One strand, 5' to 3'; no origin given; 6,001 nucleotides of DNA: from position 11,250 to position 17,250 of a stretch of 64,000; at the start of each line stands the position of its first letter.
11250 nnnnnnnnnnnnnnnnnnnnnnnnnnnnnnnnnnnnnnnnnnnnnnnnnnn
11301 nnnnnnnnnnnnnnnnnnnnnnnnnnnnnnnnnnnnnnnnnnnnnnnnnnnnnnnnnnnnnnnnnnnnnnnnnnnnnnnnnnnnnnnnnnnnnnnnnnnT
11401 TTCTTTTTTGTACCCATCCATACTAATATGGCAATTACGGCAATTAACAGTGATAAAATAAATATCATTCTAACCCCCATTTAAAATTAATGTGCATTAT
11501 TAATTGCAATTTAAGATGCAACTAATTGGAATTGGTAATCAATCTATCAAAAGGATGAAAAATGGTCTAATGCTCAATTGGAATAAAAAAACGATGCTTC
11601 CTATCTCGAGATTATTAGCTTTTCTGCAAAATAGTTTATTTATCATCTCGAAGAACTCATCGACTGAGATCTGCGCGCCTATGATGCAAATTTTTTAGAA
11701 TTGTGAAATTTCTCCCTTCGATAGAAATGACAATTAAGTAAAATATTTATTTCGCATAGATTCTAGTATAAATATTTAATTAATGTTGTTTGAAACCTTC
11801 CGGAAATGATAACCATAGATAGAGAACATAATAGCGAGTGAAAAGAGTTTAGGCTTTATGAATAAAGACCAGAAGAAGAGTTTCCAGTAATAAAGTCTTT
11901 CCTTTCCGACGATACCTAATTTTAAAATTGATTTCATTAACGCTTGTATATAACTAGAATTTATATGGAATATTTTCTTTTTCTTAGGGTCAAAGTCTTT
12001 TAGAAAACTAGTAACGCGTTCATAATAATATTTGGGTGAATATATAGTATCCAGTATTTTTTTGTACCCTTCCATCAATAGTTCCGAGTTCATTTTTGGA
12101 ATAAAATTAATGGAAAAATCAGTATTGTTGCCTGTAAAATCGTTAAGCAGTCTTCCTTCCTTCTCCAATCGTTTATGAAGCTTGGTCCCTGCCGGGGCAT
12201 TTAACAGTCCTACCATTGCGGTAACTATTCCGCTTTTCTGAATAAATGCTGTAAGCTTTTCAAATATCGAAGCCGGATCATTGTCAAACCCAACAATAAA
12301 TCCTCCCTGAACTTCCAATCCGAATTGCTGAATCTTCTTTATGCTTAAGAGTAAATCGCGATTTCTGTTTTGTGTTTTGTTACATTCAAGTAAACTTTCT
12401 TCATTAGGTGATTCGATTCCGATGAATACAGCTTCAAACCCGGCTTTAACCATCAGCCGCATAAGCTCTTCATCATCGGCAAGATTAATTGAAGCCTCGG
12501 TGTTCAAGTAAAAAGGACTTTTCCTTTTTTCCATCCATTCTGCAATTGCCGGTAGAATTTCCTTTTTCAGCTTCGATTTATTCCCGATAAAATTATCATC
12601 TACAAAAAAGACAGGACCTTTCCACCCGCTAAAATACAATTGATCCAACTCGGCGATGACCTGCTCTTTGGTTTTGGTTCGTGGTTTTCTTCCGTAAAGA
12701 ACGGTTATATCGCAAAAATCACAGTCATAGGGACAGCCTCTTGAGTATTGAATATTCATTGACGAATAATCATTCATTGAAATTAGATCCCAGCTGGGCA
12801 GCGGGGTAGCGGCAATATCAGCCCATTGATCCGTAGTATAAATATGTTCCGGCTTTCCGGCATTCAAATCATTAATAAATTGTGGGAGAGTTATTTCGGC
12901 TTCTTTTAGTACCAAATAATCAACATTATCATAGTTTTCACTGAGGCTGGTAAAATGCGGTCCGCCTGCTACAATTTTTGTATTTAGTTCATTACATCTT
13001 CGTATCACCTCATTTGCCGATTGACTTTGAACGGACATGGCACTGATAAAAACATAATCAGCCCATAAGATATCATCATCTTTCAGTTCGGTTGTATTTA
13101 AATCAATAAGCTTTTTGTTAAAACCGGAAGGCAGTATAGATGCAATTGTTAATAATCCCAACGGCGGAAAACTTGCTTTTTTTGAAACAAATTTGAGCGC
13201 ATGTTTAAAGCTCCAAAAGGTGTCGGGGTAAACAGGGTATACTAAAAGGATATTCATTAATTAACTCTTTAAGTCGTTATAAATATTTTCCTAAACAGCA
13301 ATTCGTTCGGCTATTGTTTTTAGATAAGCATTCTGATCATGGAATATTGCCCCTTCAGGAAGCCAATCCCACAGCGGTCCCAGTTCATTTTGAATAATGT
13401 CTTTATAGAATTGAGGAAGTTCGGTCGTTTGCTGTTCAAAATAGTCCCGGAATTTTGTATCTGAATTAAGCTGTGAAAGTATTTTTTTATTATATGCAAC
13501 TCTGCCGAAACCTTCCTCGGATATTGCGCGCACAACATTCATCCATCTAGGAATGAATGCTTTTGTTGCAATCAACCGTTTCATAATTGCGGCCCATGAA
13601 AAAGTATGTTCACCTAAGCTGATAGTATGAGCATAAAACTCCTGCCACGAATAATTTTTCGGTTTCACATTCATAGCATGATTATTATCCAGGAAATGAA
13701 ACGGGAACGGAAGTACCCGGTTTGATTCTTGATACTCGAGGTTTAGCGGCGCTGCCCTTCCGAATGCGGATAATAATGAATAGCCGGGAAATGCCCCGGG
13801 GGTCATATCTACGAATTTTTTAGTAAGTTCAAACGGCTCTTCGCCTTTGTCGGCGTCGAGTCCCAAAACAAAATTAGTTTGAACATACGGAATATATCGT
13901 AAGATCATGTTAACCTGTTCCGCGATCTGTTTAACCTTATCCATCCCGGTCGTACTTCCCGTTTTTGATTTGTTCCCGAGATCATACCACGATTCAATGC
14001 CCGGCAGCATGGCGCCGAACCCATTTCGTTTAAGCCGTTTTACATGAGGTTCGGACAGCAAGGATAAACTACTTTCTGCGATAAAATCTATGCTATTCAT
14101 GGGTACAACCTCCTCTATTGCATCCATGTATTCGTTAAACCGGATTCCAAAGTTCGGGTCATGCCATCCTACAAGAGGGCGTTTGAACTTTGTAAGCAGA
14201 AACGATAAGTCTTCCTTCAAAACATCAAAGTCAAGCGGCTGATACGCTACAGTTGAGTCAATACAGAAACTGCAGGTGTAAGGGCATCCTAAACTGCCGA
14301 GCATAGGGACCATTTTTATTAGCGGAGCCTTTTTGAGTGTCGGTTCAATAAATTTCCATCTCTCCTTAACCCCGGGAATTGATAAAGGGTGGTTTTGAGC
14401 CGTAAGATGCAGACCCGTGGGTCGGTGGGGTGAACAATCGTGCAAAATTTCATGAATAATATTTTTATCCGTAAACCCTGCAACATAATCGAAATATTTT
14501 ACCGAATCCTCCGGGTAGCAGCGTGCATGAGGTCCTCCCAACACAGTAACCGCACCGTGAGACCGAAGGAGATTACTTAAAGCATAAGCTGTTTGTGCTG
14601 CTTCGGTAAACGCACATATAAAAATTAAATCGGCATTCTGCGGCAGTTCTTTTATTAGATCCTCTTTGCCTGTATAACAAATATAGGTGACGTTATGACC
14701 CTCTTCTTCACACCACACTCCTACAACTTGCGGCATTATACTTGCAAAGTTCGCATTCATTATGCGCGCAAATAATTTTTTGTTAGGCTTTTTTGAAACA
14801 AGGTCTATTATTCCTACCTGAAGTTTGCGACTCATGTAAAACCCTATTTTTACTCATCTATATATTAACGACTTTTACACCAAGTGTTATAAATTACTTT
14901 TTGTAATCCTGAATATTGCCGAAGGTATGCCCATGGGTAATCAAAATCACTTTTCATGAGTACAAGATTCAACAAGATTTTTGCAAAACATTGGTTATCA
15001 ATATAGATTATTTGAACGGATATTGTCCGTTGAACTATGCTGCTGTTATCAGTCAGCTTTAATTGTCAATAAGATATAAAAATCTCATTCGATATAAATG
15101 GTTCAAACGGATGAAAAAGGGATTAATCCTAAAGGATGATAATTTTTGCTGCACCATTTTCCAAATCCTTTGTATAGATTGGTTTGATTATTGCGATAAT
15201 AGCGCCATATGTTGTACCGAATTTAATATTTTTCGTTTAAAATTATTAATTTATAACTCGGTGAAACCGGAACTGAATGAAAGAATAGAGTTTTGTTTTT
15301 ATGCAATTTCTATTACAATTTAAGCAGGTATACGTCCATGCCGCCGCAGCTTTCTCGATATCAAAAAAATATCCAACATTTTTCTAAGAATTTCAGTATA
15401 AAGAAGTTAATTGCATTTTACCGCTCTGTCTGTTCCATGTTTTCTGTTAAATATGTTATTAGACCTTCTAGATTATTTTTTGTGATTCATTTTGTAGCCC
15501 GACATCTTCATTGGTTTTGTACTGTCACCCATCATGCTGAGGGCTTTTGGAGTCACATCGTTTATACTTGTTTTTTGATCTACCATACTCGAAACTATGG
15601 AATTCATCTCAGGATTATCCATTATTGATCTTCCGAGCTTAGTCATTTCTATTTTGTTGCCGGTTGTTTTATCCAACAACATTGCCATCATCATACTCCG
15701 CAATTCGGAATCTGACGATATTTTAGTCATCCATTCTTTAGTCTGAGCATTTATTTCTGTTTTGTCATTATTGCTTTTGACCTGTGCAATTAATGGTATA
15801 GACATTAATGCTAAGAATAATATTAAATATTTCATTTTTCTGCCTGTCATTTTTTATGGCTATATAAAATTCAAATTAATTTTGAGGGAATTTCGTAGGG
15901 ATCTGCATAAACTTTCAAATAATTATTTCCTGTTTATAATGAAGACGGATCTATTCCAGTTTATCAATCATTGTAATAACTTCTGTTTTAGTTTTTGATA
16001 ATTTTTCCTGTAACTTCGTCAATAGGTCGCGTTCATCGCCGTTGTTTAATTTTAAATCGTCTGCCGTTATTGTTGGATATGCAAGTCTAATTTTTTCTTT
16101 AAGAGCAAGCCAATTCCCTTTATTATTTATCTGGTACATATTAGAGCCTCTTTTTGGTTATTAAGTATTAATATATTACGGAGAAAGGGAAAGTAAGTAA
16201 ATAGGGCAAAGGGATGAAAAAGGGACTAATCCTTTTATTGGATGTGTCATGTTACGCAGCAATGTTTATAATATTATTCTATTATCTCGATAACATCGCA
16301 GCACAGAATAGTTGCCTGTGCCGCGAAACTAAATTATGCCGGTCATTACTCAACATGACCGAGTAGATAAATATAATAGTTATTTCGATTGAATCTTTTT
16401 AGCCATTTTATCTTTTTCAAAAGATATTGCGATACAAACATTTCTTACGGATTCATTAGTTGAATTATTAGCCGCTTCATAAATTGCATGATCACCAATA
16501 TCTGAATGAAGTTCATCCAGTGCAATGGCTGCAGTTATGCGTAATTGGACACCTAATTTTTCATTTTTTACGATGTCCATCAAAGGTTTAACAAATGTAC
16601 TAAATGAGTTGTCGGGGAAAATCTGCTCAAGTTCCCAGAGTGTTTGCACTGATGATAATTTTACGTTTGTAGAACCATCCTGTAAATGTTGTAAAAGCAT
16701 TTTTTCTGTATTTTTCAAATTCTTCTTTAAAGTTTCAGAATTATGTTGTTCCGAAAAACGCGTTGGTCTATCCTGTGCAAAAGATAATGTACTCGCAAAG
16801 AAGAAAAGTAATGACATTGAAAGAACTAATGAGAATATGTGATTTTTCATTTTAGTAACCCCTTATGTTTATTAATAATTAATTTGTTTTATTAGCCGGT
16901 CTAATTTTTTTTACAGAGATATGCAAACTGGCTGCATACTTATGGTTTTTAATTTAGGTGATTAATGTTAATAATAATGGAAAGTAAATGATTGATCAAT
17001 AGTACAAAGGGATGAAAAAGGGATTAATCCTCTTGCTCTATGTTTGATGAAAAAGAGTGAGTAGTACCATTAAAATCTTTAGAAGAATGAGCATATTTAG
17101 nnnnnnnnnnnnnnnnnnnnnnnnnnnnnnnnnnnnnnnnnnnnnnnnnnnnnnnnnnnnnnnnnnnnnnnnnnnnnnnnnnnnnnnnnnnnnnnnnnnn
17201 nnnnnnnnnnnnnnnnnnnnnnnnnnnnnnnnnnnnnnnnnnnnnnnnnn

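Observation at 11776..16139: Tandem B12-binding radical SAM enzymes within the element regulon with no obvious precursor peptide. Neighbours are a Met-rich secreted protein and a 62-aa protein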

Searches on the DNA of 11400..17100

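Call 8: search_rna_families(source=window, start=11400, end=17100, threshold=evalue, max_evalue=1)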
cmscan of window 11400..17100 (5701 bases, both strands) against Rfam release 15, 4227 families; matches with E-value up to 1: 0.
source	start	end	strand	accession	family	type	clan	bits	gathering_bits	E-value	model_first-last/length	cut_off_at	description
